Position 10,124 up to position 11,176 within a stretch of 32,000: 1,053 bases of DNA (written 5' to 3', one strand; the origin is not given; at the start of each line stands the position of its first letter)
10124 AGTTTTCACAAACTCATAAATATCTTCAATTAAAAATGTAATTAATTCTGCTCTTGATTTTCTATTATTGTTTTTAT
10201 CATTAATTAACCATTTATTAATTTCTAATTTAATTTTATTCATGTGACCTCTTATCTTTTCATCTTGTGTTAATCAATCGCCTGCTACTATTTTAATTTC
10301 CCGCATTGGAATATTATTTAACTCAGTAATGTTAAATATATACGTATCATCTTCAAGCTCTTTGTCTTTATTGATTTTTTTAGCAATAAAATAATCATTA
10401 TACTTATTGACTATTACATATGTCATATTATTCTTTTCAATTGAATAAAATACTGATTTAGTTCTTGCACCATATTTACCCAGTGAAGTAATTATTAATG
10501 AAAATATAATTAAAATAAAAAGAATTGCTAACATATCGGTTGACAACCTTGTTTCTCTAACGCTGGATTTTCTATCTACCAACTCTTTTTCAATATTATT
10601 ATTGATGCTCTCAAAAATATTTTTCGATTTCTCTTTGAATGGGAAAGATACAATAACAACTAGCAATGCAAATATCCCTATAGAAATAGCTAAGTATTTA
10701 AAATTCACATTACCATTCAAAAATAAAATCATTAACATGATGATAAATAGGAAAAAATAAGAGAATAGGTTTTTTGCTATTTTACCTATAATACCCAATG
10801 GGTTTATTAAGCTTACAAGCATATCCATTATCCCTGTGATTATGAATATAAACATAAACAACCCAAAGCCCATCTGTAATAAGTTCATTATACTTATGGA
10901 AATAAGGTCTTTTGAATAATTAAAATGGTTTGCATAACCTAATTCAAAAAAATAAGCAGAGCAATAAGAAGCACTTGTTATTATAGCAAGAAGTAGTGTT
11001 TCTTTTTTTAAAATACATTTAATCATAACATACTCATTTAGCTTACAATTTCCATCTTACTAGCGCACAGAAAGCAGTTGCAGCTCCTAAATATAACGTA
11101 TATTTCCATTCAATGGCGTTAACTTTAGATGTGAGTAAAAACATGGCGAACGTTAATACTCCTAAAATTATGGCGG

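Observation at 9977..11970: AT-rich, opposite-strand four-gene module of uncharacterised, mostly membrane proteins: best candidate for an undescribed phage-borne accessory system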

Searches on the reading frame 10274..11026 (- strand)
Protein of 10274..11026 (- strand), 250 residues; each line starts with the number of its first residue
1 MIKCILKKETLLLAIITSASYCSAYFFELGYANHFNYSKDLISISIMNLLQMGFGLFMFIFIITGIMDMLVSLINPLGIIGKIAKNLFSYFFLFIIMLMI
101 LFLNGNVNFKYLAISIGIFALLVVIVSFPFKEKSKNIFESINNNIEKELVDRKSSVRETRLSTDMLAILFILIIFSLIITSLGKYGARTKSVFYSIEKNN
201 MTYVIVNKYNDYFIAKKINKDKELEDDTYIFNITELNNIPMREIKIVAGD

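Call 7: search_protein_families(library=pfam, proteins=[window:10274-11026:-], max_evalue=1)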
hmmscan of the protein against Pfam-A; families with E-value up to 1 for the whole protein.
window:10274-11026:- (250 aa): 2 families
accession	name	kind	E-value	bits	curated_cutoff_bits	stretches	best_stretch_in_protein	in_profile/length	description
PF03828.24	PAP_assoc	-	0.077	13.7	22.6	1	26-49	9-31/60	Cid1 family poly A polymerase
PF09716.15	ETRAMP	-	0.66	10.4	29.1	1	87-149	3-48/81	Malarial early transcribed membrane protein (ETRAMP)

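Call 8: search_protein_families(library=phrogs, proteins=[window:10274-11026:-], max_evalue=1)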
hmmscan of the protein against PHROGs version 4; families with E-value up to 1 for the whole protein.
window:10274-11026:- (250 aa): 3 families
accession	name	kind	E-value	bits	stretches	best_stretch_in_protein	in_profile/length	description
phrog_25932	-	unknown function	0.0017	19.1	1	86-164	3-81/219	-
phrog_35408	-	unknown function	0.033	15.1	1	10-136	10-137/228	-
phrog_28533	-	unknown function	0.066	14.1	1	165-226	10-71/138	-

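Call 9: search_protein_families(library=padloc, proteins=[window:10274-11026:-], max_evalue=1)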
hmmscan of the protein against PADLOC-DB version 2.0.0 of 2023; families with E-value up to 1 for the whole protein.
window:10274-11026:- (250 aa): 0 families

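Call 15: search_dna_similar(query=window:10274-11026:-, collection=phages, mode=protein, max_rows=30, max_evalue=1)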
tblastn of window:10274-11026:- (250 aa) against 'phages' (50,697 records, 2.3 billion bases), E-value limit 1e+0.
No match.

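Call 22: find_homologous_proteins(query=window:10274-11026:-)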
Query window:10274-11026:- (250 aa): 6 proteins with E <= 0.001 among 2527 candidates.
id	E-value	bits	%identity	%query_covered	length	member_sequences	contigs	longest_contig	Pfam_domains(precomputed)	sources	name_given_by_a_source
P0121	4.4e-149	512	100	100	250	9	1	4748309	-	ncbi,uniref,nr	ncbi:hypothetical protein J6836_06685 [Providencia sp. R33]|uniref:hypothetical protein n=1 Tax=Prov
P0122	4.1e-128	444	85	100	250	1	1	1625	-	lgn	-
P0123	2.6e-124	431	84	100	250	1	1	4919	-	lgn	-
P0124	4.0e-97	342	66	100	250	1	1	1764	PF27470.1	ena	-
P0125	7.1e-92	325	62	100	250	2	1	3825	PF27470.1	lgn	-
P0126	2.7e-90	320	64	100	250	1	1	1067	PF27470.1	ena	-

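Call 24: find_encoding_contigs(protein=P0123, flank=6000, max_places=3)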
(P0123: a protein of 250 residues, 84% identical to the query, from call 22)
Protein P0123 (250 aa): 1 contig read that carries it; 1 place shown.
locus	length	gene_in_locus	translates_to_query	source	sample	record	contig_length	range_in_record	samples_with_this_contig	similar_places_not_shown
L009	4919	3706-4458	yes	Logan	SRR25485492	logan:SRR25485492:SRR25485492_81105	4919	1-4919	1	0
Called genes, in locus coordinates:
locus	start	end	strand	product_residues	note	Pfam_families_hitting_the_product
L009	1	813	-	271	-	?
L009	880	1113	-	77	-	PF19199:Phage_coatGP8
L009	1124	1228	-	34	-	-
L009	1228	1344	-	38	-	-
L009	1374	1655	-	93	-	PF02303:Phage_DNA_bind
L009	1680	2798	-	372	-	PF02486:Rep_trans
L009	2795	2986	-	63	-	-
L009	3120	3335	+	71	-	-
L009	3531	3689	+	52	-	-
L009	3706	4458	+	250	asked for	-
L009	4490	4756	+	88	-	-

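Call 25: find_encoding_contigs(protein=P0125, flank=6000, max_places=3)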
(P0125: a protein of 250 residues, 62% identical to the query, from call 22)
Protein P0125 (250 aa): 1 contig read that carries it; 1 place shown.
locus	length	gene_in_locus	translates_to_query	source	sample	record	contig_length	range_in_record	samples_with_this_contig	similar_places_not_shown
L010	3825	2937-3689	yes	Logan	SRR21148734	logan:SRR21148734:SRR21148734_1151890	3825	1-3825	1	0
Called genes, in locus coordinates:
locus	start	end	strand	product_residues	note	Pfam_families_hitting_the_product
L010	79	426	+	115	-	-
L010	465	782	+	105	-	-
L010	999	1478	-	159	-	PF05638:T6SS_HCP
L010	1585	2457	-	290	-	PF00263:Secretin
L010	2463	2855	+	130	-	-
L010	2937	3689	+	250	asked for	PF27470:TfpB (weak)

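Call 27: search_protein_families(library=pfam, proteins=[P0124, P0125, P0126, P0123], max_evalue=1)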
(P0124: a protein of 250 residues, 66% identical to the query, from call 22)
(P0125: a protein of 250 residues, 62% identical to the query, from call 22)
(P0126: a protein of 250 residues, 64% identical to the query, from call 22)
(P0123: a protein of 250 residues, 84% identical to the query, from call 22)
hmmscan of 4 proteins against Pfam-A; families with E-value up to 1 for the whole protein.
P0124 (250 aa): 1 family
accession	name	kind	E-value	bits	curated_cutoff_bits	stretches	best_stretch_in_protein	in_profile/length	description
PF04335.19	VirB8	-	0.15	12.4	23.2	1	150-200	7-56/213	VirB8 protein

P0125 (250 aa): 2 families
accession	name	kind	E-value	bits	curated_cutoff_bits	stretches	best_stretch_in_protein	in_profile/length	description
PF05931.16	AgrD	-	0.07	13.6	22.7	1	173-197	9-33/45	Staphylococcal AgrD protein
PF05545.16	FixQ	-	0.28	11.6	29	1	111-139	11-39/49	Cbb3-type cytochrome oxidase component FixQ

P0126 (250 aa): 4 families
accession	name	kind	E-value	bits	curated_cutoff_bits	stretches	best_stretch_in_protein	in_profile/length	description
PF11368.13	DUF3169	-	0.0014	18.7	31.6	1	76-190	13-130/250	Protein of unknown function (DUF3169)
PF11694.13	DUF3290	-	0.017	15.5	31.3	1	85-134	20-69/144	Protein of unknown function (DUF3290)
PF10329.14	DUF2417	-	0.088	12.7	25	1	42-183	65-199/234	Region of unknown function (DUF2417)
PF09843.14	DUF2070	-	0.69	8.6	30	1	44-180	68-164/561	Predicted membrane protein (DUF2070)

P0123 (250 aa): 1 family
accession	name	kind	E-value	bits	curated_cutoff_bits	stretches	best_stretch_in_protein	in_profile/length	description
PF03828.24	PAP_assoc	-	0.072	13.8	22.6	1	26-49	9-31/60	Cid1 family poly A polymerase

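Call 29: search_protein_families(library=ncbifam, proteins=[window:10274-11026:-, P0125], max_evalue=1)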
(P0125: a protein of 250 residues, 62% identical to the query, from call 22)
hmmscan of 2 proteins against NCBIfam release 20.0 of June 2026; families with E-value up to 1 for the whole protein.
window:10274-11026:- (250 aa): 0 families

P0125 (250 aa): 1 family
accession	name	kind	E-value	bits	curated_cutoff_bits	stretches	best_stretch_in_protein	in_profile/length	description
NF010198.0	PRK13673.1-5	equivalog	0.071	13.4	116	1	158-220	30-92/118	hypothetical protein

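Call 52: search_protein_families(library=pfam, proteins=[L010:2463-2855:+], max_evalue=0.01)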
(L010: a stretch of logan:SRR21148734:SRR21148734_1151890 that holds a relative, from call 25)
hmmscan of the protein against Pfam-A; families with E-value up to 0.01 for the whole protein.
L010:2463-2855:+ (130 aa): 0 families

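Call 53: search_protein_families(library=padloc, proteins=[L010:2463-2855:+], max_evalue=0.01)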
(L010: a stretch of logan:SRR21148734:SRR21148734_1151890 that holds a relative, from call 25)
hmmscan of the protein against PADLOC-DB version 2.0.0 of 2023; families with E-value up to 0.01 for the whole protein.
L010:2463-2855:+ (130 aa): 1 family
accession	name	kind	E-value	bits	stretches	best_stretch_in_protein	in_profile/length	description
PDLC04993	PDC-S31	-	7.6e-08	29.9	1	6-71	116-180/245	-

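Call 54: search_protein_representatives(alignment_id=A1)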
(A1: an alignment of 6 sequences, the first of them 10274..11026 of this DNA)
Query: 6 sequences, 250 profile positions. Proteins with E-value up to 0.001 (for the whole library): 523; up to 1e-10: 34; up to 1e-30: 5. The best 150 are listed.
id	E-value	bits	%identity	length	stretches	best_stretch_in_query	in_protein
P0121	2.7e-136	469.2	-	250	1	1-250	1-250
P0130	5.0e-55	202.9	-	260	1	1-242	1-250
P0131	6.2e-50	186.3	-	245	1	1-249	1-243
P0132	1.2e-35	139.5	-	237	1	1-248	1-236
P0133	1.0e-31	126.6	-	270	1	1-249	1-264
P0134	2.9e-26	108.7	-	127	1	122-246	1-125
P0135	1.3e-25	106.6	-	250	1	1-244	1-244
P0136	2.0e-23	99.4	-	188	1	58-249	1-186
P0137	6.7e-21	91.2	-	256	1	1-246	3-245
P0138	3.5e-19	85.5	-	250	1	9-247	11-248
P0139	5.6e-19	84.9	-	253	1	1-246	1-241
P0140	2.3e-18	82.9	-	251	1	1-246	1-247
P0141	1.9e-17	79.8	-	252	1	1-246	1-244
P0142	2.7e-16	76.1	-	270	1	1-233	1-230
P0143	4.0e-15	72.2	-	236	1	1-232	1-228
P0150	3.4e-12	62.7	-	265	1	9-239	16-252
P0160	8.9e-11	58.0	-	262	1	8-237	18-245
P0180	1.2e-09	54.3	-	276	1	9-246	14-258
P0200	1.0e-08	51.3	-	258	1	1-246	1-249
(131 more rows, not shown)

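Call 55: list_cluster_members(proteins=[P0130, P0131, P0132, P0133, P0135, P0137, P0140, P0150, P0160, P0180])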
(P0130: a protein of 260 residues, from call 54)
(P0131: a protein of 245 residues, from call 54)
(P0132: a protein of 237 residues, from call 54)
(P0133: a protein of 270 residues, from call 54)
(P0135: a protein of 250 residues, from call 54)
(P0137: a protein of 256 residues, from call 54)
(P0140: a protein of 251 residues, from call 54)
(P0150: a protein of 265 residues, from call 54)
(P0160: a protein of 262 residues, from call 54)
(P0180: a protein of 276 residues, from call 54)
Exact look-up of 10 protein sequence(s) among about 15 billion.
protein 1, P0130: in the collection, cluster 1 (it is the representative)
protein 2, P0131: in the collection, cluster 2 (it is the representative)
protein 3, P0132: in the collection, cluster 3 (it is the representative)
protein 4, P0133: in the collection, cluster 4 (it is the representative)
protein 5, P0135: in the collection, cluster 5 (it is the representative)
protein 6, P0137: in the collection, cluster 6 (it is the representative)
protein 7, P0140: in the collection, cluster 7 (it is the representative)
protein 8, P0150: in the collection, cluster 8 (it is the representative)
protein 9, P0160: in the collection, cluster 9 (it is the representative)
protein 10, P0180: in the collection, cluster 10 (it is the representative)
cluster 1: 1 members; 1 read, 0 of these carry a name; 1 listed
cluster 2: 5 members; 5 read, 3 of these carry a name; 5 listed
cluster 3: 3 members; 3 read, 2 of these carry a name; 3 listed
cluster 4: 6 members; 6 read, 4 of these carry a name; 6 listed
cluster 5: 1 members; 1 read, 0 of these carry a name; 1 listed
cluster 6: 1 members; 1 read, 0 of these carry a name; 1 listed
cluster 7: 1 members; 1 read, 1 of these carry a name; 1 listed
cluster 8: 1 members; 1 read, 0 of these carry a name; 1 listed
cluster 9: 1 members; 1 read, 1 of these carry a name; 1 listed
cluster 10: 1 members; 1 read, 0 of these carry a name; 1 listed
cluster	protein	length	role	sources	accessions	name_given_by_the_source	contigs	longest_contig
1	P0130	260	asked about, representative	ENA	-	-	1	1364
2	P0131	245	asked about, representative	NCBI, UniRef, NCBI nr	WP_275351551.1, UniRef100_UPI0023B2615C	hypothetical protein [Proteus mirabilis] | hypothetical protein n=1 Tax=Proteus mirabilis TaxID=584 RepID=UPI0023B2615C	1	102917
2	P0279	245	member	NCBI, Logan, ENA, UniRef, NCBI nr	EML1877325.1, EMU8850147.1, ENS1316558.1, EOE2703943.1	hypothetical protein [Proteus mirabilis] | hypothetical protein n=3 Tax=Proteus mirabilis TaxID=584 RepID=UPI001378FDEF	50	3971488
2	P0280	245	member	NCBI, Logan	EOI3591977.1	hypothetical protein ACMSYV_003985 [Proteus mirabilis]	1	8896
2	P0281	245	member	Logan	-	-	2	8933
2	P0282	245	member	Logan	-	-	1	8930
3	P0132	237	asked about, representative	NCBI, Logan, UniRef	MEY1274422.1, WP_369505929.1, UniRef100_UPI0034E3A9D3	hypothetical protein [Proteus mirabilis] | hypothetical protein n=1 Tax=Proteus mirabilis TaxID=584 RepID=UPI0034E3A9D3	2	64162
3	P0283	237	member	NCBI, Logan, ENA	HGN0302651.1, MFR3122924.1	MAG: hypothetical protein ACLTQE_14465 [Proteus mirabilis]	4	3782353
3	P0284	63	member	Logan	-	-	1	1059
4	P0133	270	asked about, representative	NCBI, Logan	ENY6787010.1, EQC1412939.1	hypothetical protein ACY2L5_004294 [Providencia rettgeri]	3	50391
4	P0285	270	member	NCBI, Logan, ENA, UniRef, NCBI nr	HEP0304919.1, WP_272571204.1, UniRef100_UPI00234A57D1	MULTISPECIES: hypothetical protein [unclassified Providencia] | hypothetical protein n=1 Tax=unclassified Providencia TaxID=2633465 RepID=UPI00234A57D1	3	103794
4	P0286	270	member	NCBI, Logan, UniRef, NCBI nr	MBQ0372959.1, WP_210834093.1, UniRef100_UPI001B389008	hypothetical protein [Providencia rettgeri] | hypothetical protein n=1 Tax=Providencia rettgeri TaxID=587 RepID=UPI001B389008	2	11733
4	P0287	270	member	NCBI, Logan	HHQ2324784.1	TPA: hypothetical protein ACSPFZ_003885 [Providencia rettgeri]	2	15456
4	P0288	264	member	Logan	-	-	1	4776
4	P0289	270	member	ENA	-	-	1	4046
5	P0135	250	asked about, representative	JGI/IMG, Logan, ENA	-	-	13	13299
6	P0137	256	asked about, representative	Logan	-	-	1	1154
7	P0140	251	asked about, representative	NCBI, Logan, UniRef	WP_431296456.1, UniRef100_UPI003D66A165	hypothetical protein [Rahnella sp. PAMC 25559] | hypothetical protein n=1 Tax=Rahnella sp. PAMC 25559 TaxID=3423225 RepID=UPI003D66A165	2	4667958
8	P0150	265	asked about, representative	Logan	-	-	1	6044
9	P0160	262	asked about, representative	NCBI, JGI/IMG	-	hypothetical protein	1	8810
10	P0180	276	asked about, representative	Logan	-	-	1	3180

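Call 56: search_protein_families(library=pfam, proteins=[P0130, P0131, P0132, P0133, P0137, P0140, P0150, P0160, P0180, P0200], max_evalue=0.1)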
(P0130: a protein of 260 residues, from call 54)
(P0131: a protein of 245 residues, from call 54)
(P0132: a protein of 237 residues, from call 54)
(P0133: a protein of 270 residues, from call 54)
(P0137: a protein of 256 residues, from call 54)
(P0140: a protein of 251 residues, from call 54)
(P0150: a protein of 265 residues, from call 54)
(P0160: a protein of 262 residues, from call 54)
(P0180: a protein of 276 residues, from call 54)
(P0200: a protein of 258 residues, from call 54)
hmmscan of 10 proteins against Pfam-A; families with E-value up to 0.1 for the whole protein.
P0130 (260 aa): 1 family
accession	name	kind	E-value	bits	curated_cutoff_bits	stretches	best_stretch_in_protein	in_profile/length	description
PF20040.4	DUF6442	-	0.033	14.9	25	1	89-140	32-81/102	Family of unknown function (DUF6442)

P0131 (245 aa): 1 family
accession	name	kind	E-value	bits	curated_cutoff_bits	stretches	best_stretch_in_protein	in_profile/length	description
PF04932.20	Wzy_C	-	0.037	14.2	31.7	1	79-143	10-75/149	O-Antigen ligase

P0132 (237 aa): 1 family
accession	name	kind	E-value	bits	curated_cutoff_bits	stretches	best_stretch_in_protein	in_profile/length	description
PF03208.24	PRA1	-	0.0039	17.2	30.1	1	35-132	40-136/143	PRA1 family protein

P0133 (270 aa): 1 family
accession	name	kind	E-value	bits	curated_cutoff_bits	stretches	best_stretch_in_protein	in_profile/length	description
PF13567.11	DUF4131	-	0.0072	16.5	31.6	0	88-150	7-70/165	Domain of unknown function (DUF4131)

P0137 (256 aa): 0 families

P0140 (251 aa): 0 families

P0150 (265 aa): 2 families
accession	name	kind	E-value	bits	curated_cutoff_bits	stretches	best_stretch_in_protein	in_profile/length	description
PF08690.15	GET2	-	0.038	14.1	25.5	1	179-259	194-277/309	GET complex subunit GET2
PF01292.26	Ni_hydr_CYTB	-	0.056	13.7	30.1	0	55-239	14-145/179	Prokaryotic cytochrome b561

P0160 (262 aa): 1 family
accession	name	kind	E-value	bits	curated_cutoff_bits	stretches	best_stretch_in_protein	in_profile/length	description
PF05297.16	Herpes_LMP1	-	0.043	13.5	26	1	61-147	107-196/386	Herpesvirus latent membrane protein 1 (LMP1)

P0180 (276 aa): 0 families

P0200 (258 aa): 0 families

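Call 57: find_encoding_contigs(protein=P0140, flank=5000, max_places=2)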
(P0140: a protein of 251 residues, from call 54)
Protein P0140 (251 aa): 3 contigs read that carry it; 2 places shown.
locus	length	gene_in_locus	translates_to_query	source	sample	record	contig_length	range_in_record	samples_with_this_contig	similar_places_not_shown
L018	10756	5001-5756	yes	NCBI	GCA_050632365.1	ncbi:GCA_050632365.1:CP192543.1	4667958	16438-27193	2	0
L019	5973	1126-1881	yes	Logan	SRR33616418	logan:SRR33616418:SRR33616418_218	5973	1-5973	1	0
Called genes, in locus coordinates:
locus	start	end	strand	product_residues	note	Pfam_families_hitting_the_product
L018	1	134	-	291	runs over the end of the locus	PF07022:Phage_CI_repr, PF16452:Phage_CI_C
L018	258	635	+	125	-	-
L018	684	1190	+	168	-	PF06892:Phage_CP76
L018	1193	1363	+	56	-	PF10893:Phage_186_Fil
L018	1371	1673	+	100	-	PF26815:Phage_RepB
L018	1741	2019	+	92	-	PF10809:DUF2732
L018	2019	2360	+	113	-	PF17399:DUF5405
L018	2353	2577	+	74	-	PF01258:zf-dskA_traR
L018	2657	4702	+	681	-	PF05840:Phage_GPA, PF23343:REP_ORF2-G2P (weak)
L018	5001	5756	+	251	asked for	-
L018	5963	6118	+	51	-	-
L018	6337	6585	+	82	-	PF13730:HTH_36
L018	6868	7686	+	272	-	-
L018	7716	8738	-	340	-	PF04860:Phage_portal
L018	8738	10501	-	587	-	PF06056:Terminase_5, PF03237:Terminase_6N, PF17289:Terminase_6C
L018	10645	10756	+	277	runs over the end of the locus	PF05929:Phage_GPO_N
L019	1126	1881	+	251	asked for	-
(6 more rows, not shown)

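Call 58: find_encoding_contigs(protein=P0135, flank=5000, max_places=3)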
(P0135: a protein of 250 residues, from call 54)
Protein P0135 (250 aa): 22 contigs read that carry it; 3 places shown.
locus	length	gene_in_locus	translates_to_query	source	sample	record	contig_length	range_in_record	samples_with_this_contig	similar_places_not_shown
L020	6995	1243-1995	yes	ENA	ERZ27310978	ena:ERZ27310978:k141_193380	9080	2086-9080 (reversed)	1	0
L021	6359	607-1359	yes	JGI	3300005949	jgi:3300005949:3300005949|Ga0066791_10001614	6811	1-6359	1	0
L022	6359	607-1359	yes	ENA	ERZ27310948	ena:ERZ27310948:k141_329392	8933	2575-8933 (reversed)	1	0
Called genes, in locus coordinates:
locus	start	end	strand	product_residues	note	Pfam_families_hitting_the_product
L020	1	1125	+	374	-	?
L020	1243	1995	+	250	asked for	-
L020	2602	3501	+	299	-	-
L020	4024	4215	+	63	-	-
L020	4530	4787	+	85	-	-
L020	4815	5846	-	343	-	PF04860:Phage_portal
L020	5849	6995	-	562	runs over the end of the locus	PF06056:Terminase_5, PF03237:Terminase_6N, PF17289:Terminase_6C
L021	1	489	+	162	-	?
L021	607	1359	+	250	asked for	-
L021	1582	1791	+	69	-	-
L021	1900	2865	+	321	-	-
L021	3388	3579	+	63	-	-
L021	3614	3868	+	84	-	-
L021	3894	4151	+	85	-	-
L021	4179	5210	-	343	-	PF04860:Phage_portal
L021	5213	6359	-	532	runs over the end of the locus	?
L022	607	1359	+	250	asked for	-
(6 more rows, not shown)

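Call 66: predict_structure(alignment_id=A3)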
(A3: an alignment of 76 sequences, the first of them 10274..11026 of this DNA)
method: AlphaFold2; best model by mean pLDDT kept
length: 250 residues; sequences in the alignment: 76
mean_pLDDT: 87.3   pTM: 0.82
mean pLDDT of the five models: 87.3, 86.3, 86.3, 85.6, 84.9
residues with pLDDT >= 90: 144; 70-90: 79; 50-70: 26; < 50: 1
segments of 3 or more residues with pLDDT < 50: none
pLDDT, mean of each block of 10 residues (from residue 1): 80 91 97 96 94 91 92 89 85 89 87 83 73 61 72 69 85 94 95 96 96 96 94 96 82
secondary structure, 60 per line:
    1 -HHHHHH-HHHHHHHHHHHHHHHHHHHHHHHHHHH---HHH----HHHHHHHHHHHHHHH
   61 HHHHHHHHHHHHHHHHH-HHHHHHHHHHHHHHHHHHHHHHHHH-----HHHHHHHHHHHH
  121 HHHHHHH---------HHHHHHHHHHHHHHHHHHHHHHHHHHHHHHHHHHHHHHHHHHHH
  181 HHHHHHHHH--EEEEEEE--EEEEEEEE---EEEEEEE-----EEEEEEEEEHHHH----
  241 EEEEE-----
elements in order: H2-7 H9-35 H46-77 H79-103 H109-127 H137-189 E192-198 E201-208 E212-218 E224-232 H233-236 E241-245

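Call 68: search_solved_structures(query=A3, max_evalue=1)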
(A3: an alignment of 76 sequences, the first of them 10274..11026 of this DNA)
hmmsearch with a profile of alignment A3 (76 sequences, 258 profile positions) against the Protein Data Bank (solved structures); distinct sequences matched with E-value up to 1: 28.
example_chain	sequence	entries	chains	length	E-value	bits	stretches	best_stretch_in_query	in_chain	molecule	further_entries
4x5m_A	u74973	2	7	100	0.0076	18.9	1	55-139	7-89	Uncharacterized protein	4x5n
8wge_A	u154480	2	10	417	0.011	18.3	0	41-134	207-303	ZAC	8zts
8qag_A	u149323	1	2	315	0.016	17.8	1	111-182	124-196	sc-CC-6-95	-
6b87_A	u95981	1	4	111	0.018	17.6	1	113-185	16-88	TMHC2_E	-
4ltr_A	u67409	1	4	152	0.045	16.3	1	53-154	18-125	Ion transport protein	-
4lto_A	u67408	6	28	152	0.054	16.1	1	53-154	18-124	Ion transport protein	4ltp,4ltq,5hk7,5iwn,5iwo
4qnc_A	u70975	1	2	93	0.077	15.6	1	55-129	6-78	chemical transport protein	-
5uhs_A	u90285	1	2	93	0.11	15.1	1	55-129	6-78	Sugar transporter SemiSWEET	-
3zjz_A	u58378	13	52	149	0.12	15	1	53-149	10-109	ION TRANSPORT PROTEIN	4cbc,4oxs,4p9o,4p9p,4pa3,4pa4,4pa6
8frl_F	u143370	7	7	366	0.12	14.9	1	57-148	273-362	Lipopolysaccharide export system permease protein LptF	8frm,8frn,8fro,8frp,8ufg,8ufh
9ps1_B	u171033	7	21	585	0.13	14.9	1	57-153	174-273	NCLX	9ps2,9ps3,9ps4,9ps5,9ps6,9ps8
5hj8_A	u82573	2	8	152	0.13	14.8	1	53-136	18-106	Ion transport protein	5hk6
7pgg_A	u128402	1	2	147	0.13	14.8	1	53-154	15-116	Ion transport protein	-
5a6e_B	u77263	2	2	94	0.13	14.8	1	58-133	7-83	PORE DOMAIN OF POTASSIUM CHANNEL SUBFAMILY T MEMBER 1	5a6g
9z4i_A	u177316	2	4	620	0.14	14.7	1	57-152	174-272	Mitochondrial sodium/calcium exchanger protein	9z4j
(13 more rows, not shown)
